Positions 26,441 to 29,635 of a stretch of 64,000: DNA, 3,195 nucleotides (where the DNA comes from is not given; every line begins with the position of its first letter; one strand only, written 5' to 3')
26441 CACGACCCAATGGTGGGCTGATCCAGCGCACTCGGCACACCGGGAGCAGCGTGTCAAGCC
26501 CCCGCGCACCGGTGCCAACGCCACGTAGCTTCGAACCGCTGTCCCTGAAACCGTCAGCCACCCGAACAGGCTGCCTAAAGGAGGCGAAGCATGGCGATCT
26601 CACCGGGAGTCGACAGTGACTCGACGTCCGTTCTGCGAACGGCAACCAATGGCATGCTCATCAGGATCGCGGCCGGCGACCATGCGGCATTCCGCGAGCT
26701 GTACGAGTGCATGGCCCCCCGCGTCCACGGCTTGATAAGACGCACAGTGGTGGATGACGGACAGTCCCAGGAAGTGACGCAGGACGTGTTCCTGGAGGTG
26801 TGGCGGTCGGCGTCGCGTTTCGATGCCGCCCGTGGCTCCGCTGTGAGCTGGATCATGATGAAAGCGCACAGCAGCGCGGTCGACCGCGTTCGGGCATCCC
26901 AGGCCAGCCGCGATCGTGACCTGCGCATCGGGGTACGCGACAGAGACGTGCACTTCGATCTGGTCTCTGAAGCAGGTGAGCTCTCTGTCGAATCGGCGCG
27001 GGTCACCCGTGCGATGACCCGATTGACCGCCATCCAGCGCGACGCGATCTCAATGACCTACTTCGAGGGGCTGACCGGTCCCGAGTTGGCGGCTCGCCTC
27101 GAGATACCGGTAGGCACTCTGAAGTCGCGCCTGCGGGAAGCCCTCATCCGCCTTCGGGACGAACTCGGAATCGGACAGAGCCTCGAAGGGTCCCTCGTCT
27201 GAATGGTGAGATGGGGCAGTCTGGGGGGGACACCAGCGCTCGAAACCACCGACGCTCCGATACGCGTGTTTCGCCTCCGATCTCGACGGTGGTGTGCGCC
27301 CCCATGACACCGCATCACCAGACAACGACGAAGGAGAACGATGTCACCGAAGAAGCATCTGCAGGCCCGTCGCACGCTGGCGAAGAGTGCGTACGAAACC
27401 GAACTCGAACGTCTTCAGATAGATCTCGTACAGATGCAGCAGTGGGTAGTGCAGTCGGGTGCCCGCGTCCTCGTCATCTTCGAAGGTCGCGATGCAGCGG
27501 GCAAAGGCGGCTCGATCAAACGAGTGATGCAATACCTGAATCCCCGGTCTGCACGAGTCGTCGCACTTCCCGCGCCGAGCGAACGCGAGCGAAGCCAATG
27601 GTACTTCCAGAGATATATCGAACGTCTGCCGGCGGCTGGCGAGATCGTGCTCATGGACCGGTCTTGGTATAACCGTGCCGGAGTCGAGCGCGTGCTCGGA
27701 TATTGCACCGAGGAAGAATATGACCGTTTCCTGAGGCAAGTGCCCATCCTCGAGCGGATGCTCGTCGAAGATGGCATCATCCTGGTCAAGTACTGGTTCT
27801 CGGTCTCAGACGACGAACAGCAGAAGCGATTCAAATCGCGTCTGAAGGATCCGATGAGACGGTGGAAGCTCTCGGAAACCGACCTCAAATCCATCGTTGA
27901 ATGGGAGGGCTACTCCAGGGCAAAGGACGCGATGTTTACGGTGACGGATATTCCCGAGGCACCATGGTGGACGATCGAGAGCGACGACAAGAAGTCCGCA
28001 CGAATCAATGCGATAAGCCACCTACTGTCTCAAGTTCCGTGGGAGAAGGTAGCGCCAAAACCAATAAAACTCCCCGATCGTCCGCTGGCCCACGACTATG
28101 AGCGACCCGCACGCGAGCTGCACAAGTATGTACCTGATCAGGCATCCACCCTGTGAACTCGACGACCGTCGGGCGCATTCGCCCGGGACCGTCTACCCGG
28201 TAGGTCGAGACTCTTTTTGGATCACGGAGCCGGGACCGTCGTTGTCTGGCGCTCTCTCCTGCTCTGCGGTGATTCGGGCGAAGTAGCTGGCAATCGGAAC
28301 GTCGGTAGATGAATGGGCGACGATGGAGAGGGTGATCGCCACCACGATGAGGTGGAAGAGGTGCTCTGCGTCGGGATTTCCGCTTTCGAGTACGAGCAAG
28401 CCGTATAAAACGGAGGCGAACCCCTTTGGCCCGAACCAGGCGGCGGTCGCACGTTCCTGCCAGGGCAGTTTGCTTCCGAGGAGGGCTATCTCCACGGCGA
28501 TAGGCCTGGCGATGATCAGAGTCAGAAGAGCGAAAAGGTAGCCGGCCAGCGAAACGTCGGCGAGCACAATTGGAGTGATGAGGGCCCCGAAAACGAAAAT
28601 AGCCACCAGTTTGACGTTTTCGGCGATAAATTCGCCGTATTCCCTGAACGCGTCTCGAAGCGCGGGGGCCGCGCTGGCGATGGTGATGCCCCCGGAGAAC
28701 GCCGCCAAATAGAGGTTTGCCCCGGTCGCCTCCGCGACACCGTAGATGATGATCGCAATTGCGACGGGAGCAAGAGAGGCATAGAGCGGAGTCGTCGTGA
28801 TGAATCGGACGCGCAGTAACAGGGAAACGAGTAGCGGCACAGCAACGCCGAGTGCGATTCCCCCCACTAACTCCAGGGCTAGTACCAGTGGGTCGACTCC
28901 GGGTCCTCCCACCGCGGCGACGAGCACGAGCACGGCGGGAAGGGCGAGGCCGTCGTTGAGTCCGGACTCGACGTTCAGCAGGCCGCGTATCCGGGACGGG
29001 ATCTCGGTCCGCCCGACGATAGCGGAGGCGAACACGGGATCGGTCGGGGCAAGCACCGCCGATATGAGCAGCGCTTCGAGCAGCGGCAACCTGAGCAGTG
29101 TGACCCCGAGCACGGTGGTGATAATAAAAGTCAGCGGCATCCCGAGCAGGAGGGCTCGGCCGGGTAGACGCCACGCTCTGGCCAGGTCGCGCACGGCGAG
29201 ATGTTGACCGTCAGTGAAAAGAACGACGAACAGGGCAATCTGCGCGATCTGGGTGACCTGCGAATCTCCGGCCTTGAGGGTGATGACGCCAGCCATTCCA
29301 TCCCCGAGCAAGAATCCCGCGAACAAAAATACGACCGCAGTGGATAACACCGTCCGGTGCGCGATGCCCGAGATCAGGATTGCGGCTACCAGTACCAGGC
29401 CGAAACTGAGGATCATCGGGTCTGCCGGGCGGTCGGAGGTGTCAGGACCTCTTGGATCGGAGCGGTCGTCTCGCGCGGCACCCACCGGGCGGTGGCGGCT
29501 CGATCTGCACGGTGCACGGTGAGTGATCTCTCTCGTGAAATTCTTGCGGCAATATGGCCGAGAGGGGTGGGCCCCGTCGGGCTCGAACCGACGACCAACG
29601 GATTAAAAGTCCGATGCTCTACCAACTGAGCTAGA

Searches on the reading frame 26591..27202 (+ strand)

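Call 13: search_protein_families(library=pfam, proteins=[window:26591-27202:+], max_evalue=0.001)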
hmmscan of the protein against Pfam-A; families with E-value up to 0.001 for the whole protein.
window:26591-27202:+ (203 aa): 3 families
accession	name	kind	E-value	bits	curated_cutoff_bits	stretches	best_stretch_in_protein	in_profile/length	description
PF04542.20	Sigma70_r2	-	1.5e-12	47.6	24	1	37-104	1-69/71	Sigma-70 region 2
PF08281.18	Sigma70_r4_2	-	6.2e-11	42.2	25.7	1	137-188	3-54/54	Sigma-70, region 4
PF04545.22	Sigma70_r4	-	1.8e-09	37.4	24.1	1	141-189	1-49/50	Sigma-70, region 4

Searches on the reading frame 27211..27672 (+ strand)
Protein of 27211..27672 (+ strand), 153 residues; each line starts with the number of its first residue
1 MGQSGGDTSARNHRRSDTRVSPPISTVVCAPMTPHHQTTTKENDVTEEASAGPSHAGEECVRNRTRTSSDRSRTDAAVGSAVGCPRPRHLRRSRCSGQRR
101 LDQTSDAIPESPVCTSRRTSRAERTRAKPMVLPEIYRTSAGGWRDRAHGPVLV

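Call 36: search_protein_families(library=pfam, proteins=[window:27211-27672:+], max_evalue=1)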
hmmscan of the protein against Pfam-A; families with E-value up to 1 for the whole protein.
window:27211-27672:+ (153 aa): 1 family
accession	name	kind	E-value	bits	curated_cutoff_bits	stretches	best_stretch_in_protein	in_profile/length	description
PF24659.1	DUF7648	-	0.16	12.7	27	1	27-65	20-57/63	Domain of unknown function (DUF7648)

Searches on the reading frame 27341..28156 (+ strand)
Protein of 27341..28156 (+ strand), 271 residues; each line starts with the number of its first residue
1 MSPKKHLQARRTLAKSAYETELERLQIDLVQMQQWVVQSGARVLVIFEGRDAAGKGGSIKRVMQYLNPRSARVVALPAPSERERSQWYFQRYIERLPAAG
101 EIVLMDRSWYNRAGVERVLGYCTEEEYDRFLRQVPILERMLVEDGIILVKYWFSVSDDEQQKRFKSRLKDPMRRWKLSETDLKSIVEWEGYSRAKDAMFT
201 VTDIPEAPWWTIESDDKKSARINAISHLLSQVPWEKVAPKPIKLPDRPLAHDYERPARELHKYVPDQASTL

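Call 13: search_protein_families(library=pfam, proteins=[window:27341-28156:+], max_evalue=0.001)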
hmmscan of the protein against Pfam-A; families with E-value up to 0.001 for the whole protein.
window:27341-28156:+ (271 aa): 1 family
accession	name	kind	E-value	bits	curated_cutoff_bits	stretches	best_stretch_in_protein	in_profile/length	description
PF03976.20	PPK2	-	1.3e-101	339.4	22.3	1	13-237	2-226/229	Polyphosphate kinase 2 (PPK2)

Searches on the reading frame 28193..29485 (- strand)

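Call 13: search_protein_families(library=pfam, proteins=[window:28193-29485:-], max_evalue=0.001)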
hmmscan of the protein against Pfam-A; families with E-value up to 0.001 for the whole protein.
window:28193-29485:- (430 aa): 1 family
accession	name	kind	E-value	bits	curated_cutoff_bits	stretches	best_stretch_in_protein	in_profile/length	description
PF00999.27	Na_H_Exchanger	-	8.1e-37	127.4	26.2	1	34-393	2-367/375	Sodium/hydrogen exchanger, transmembrane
